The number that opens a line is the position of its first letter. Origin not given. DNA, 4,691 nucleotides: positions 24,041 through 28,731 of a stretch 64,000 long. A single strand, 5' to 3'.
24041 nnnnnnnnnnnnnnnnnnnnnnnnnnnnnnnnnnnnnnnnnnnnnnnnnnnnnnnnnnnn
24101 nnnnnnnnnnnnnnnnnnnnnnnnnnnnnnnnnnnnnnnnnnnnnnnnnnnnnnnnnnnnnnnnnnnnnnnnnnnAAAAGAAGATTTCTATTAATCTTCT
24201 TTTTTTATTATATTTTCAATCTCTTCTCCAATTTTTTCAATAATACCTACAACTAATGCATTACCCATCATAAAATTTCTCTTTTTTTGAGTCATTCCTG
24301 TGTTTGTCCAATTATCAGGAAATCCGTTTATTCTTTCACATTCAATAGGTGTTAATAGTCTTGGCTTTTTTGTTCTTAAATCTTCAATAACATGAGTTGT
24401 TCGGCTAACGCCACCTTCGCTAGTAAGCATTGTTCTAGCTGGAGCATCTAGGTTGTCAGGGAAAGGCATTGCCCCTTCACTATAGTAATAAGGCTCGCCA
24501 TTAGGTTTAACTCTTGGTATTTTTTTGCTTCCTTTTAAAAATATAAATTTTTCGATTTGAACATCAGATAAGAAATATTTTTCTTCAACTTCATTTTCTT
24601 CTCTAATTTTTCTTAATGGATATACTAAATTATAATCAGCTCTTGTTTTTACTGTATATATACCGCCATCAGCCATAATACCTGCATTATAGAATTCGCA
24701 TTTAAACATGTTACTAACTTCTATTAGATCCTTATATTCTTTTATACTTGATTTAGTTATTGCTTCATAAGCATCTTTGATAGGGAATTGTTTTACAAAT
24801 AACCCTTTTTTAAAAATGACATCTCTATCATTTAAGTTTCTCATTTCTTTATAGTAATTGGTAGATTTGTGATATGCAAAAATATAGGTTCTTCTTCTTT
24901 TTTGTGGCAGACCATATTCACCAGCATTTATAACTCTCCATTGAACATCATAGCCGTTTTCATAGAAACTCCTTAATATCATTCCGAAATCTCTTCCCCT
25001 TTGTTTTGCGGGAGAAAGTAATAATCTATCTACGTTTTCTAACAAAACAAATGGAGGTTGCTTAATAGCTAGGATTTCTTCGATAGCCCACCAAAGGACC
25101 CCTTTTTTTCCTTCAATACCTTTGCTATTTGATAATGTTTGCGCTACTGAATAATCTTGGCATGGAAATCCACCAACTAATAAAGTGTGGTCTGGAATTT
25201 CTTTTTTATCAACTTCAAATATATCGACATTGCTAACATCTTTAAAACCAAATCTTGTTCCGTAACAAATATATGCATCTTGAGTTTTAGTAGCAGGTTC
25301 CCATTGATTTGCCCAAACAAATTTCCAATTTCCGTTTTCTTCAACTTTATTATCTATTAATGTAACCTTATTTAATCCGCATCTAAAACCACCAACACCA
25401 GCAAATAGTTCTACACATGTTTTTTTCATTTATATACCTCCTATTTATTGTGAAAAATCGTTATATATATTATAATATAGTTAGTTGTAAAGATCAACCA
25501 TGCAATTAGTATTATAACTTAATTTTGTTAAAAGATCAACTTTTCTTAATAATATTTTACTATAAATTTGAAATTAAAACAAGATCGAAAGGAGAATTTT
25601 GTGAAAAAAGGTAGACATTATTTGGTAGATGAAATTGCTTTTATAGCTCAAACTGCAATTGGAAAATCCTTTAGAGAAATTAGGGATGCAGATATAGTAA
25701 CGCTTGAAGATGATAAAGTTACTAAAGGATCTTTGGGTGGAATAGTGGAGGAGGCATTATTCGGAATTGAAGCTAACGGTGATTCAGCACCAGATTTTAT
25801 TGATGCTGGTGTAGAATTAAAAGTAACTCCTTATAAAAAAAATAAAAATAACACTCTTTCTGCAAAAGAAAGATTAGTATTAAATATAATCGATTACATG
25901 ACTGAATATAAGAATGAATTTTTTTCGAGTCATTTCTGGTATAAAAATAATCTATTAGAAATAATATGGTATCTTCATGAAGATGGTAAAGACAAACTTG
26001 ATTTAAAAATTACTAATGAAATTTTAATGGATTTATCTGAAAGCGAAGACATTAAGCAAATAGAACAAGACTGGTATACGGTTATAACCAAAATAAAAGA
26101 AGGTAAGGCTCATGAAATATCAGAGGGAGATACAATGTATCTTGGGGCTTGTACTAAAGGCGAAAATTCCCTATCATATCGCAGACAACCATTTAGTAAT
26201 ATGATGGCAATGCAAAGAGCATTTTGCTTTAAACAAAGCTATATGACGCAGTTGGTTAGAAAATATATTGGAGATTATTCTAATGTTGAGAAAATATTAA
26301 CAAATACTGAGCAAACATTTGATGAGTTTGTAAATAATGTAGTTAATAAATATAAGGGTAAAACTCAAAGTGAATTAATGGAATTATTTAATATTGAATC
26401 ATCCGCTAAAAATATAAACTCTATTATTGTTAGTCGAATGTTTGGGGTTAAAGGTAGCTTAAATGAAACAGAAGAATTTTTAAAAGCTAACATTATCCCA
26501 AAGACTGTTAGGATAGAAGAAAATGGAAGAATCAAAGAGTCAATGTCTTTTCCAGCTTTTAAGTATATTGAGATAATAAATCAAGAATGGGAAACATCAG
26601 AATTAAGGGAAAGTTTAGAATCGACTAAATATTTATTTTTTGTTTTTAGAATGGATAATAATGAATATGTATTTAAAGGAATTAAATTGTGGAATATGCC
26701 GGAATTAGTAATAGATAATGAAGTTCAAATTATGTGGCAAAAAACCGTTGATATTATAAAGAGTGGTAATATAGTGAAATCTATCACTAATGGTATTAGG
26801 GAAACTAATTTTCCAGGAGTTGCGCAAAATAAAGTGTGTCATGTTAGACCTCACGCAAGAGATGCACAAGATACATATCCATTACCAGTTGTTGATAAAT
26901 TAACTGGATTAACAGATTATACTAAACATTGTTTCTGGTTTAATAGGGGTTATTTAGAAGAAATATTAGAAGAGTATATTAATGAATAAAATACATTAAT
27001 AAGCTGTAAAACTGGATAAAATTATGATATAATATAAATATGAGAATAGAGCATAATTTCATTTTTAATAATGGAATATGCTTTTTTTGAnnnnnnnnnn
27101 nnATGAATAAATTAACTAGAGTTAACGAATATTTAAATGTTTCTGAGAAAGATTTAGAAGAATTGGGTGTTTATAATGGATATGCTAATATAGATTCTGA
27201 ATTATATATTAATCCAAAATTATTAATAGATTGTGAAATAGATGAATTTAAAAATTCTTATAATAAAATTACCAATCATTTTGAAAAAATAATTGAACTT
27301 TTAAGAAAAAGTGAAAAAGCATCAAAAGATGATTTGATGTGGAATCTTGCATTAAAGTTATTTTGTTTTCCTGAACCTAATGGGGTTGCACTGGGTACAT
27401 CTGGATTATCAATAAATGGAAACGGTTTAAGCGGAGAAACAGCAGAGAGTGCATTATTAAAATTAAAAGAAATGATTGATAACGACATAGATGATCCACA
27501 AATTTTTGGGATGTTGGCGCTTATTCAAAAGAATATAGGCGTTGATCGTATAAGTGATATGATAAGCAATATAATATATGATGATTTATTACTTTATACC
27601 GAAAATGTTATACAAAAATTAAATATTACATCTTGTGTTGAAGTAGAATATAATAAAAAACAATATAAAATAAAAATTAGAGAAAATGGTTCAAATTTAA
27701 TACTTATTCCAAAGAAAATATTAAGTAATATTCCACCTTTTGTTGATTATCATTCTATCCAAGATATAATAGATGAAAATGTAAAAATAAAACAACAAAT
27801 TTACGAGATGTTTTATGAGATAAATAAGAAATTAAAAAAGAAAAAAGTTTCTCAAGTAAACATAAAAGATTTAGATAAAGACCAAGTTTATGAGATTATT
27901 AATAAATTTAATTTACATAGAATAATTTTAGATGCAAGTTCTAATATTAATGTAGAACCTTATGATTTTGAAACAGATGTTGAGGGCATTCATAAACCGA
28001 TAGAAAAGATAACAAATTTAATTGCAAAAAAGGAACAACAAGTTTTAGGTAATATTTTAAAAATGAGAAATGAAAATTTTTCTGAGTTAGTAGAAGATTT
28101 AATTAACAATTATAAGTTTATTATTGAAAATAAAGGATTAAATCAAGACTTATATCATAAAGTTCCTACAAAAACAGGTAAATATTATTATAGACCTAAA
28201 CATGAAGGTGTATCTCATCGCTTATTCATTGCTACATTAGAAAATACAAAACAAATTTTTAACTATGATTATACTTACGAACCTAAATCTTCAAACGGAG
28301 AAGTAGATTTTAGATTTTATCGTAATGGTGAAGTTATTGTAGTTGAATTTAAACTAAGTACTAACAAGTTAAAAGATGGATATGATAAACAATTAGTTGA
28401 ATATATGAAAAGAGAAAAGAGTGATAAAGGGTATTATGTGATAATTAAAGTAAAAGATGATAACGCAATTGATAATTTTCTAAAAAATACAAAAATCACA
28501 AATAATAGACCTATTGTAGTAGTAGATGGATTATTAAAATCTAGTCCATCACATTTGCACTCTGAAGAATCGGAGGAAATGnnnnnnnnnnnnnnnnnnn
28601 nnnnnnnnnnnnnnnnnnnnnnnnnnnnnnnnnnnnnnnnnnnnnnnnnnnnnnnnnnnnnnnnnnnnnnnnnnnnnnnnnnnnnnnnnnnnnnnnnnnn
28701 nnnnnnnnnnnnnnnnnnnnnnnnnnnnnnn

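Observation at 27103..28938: Translationally coupled pair: 494-aa protein with C-terminal PD-(D/E)xK nuclease motif plus a 117-aa 3-TM membrane protein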

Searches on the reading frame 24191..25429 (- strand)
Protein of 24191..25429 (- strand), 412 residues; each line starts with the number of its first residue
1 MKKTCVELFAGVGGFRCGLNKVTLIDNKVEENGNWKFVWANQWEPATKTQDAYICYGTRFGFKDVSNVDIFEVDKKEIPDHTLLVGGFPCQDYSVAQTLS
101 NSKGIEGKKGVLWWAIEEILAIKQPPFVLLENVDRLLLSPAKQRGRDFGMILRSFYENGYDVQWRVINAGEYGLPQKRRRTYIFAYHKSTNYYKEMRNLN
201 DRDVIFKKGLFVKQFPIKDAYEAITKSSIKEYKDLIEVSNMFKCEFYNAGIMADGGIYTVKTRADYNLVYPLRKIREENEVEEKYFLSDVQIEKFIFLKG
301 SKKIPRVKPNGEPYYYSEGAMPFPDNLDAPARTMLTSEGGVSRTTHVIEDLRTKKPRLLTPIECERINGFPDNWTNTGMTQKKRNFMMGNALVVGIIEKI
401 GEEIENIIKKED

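Call 4: search_protein_families(library=pfam, proteins=[window:24191-25429:-], max_evalue=0.1)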
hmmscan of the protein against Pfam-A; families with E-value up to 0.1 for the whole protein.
window:24191-25429:- (412 aa): 1 family
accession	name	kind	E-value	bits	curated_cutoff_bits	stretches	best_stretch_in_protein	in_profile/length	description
PF00145.23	DNA_methylase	-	1.2e-61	209.4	22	1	4-405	2-323/324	C-5 cytosine-specific DNA methylase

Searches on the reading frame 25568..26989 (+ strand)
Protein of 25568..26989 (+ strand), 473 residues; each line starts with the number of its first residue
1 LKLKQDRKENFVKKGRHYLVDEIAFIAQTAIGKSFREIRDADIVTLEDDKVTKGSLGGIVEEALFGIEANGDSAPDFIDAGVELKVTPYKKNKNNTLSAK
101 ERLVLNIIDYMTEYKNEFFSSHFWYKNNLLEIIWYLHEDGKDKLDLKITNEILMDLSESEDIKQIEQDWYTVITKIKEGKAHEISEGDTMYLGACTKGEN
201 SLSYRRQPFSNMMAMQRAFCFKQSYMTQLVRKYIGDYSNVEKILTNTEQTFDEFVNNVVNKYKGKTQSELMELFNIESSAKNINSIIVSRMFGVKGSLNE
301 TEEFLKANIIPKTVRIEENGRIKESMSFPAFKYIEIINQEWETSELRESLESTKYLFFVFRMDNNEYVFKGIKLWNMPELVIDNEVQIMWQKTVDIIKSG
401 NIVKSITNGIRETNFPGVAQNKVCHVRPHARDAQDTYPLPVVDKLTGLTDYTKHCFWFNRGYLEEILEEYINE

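Call 4: search_protein_families(library=pfam, proteins=[window:25568-26989:+], max_evalue=0.1)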
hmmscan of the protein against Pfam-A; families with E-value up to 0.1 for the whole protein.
window:25568-26989:+ (473 aa): 2 families
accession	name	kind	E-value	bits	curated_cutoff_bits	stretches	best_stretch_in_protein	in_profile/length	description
PF02976.21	MutH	-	7.1e-31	106.6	23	2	65-168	1-103/103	DNA mismatch repair enzyme MutH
PF01466.24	Skp1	-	0.0029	17.9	22.3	0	258-277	11-30/48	Skp1 family, dimerisation domain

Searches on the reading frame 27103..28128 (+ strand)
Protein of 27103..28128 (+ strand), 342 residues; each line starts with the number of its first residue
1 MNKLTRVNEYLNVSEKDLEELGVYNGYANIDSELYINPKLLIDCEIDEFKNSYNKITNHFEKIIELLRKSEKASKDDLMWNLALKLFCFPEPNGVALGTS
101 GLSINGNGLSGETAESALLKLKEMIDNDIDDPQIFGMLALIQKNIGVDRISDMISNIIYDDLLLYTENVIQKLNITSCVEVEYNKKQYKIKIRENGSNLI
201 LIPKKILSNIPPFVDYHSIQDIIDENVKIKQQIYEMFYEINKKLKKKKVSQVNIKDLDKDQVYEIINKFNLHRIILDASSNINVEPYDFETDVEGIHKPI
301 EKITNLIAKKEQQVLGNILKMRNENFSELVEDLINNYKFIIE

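Call 74: predict_structure(alignment_id=A6)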
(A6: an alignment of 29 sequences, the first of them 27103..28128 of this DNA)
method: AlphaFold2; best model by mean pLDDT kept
length: 342 residues; sequences in the alignment: 29
mean_pLDDT: 84.1   pTM: 0.79
mean pLDDT of the five models: 84.1, 84.2, 81.5, 81.2, 80.4
residues with pLDDT >= 90: 142; 70-90: 139; 50-70: 54; < 50: 7
segments of 3 or more residues with pLDDT < 50: 301-303
pLDDT, mean of each block of 10 residues (from residue 1): 83 95 90 88 94 96 96 92 93 79 64 92 92 90 87 93 97 94 94 90 90 73 87 87 81 88 91 87 86 65 53 56 60 64 48
secondary structure, 60 per line:
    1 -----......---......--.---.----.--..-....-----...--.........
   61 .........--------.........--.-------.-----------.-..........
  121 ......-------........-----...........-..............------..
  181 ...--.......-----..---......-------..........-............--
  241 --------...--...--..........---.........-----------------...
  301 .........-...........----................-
elements in order: H7-11 H15-20 H38-41 H52-69 H78-86 H111-126 H134-141 H147-157 H159-172 E179-183 E186-192 H216-225 H227-238 H259-268 H272-280 H298-309 H311-321 H326-341

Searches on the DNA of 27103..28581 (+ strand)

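Call 98: search_dna_similar(query=L039:7965-9434:+, collection=ecoli_genomes, mode=distant, max_rows=8)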
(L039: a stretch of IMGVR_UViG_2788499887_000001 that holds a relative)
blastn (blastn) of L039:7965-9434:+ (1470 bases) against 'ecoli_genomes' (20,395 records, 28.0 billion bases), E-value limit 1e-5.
Records with a match: 14; places in all: 14; records where one place covers at least 80% of the query: 13.
Genomes with a match: 14 of 5426; with a place that covers at least 80% of the query: 13. Places per genome that has any: lowest 1, median 1, highest 1. On chromosomes: 14 places; on plasmids: 0.
Best place of each record, by identity: 80-90% 3; 60-80% 11.
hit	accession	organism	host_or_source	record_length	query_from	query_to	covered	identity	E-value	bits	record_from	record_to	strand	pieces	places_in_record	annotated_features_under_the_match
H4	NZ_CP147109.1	Escherichia coli strain KMi029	river water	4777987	6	1469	100%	86.1%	0e+0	1721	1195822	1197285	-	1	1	hypothetical protein | integrase domain-containing protein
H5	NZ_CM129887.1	Escherichia coli strain MB06172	seawater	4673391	6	1470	100%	83.3%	0e+0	1538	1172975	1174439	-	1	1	hypothetical protein | integrase domain-containing protein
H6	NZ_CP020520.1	Escherichia coli strain 190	Homo sapiens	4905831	16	1470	99%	79.1%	0e+0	1254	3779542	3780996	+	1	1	hypothetical protein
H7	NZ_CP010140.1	Escherichia coli strain D3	dog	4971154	16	1470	99%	79.1%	0e+0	1254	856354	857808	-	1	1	hypothetical protein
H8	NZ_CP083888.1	Escherichia coli strain NDM1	Homo sapiens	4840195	16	1470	99%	79.1%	0e+0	1254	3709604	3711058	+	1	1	hypothetical protein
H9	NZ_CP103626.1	Escherichia coli strain 4012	Homo sapiens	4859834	16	1470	99%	79.1%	0e+0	1254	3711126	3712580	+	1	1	DUF8370 family protein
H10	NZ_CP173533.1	Escherichia coli strain 98208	Homo sapiens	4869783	16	1470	99%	79.1%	0e+0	1254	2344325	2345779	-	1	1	hypothetical protein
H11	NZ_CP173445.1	Escherichia coli strain 98233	Homo sapiens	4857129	16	1470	99%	79.1%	0e+0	1254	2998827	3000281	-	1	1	hypothetical protein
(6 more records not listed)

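Call 99: get_annotated_region(hit=H9, flank=7000)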
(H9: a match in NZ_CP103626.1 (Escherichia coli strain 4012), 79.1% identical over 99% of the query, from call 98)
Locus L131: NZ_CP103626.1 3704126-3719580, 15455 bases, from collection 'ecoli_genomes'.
description: Escherichia coli strain 4012 chromosome, complete genome
organism: Escherichia coli strain 4012 (NCBI taxid 562)
replicon: chromosome; assembly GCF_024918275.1
host: Homo sapiens; source: blood; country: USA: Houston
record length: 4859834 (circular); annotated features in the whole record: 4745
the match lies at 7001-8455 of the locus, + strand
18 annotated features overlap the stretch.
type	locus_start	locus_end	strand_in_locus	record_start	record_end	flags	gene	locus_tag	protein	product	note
CDS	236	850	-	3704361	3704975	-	yagU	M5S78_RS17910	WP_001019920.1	YagU family protein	-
CDS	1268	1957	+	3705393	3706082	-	paoA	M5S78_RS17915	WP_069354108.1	aldehyde dehydrogenase iron-sulfur subunit PaoA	-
CDS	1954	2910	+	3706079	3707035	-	paoB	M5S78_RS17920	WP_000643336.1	aldehyde oxidoreductase FAD-binding subunit PaoB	-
CDS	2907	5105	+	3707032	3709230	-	paoC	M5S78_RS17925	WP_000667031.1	aldehyde oxidoreductase molybdenum-binding subunit PaoC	-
CDS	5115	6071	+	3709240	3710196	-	paoD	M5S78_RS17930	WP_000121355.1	molybdenum cofactor insertion chaperone PaoD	-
CDS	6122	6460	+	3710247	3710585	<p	-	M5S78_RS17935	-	LysR substrate-binding domain-containing protein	incomplete; partial in the middle of a contig; missing N-terminus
CDS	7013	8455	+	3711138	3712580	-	-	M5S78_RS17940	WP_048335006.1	DUF8370 family protein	-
CDS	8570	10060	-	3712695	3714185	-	-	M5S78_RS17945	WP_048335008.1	relaxase/mobilization nuclease domain-containing protein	-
CDS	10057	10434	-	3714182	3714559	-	-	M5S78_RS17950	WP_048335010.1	plasmid mobilization protein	-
CDS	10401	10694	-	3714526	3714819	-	-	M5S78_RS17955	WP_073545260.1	hypothetical protein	-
CDS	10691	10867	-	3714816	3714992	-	-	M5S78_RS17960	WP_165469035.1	hypothetical protein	-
CDS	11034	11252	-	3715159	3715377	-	-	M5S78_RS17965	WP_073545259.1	hypothetical protein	-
CDS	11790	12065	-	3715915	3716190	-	-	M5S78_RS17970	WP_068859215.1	hypothetical protein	-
CDS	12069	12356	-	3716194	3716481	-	-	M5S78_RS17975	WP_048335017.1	hypothetical protein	-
CDS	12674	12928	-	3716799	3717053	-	-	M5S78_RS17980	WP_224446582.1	hypothetical protein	-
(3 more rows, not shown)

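Call 100: get_annotated_region(hit=H4, flank=7000)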
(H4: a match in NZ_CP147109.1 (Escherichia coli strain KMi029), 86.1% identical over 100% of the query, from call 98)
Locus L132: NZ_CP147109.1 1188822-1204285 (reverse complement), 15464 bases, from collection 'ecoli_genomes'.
description: Escherichia coli strain KMi029 chromosome, complete genome
organism: Escherichia coli strain KMi029 (NCBI taxid 562)
replicon: chromosome; assembly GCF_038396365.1
host: -; source: river water; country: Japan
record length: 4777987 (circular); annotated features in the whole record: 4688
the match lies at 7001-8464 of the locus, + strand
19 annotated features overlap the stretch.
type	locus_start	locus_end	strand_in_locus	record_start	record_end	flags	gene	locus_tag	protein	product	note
CDS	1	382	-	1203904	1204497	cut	grpE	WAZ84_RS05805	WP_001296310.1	nucleotide exchange factor GrpE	-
CDS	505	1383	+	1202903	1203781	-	nadK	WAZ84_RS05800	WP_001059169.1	NAD(+) kinase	-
CDS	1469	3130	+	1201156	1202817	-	recN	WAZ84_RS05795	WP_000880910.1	DNA repair protein RecN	-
CDS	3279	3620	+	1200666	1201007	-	bamE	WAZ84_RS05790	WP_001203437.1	outer membrane protein assembly factor BamE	-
CDS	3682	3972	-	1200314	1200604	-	yfjF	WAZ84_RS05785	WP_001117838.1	RnfH family protein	-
CDS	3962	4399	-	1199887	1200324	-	ratA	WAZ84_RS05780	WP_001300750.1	type II toxin-antitoxin system toxin RatA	-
CDS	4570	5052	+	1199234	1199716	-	smpB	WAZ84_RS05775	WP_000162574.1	SsrA-binding protein SmpB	-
tmRNA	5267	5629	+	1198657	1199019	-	ssrA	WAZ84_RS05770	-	transfer-messenger RNA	-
CDS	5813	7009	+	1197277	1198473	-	-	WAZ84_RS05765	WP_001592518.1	integrase domain-containing protein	-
CDS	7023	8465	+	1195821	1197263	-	-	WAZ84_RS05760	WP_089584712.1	hypothetical protein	-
CDS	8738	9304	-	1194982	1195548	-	-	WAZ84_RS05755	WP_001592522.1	phage polarity suppression protein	-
CDS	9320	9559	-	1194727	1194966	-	-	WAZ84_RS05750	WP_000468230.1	STY4826 family bacteriophage gene regulatory protein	-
CDS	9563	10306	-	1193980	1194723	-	-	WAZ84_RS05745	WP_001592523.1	hypothetical protein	-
CDS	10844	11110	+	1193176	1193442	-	-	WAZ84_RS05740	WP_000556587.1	helix-turn-helix transcriptional regulator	-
CDS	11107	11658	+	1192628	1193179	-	-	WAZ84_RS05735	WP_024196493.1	host cell division inhibitor Icd-like protein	-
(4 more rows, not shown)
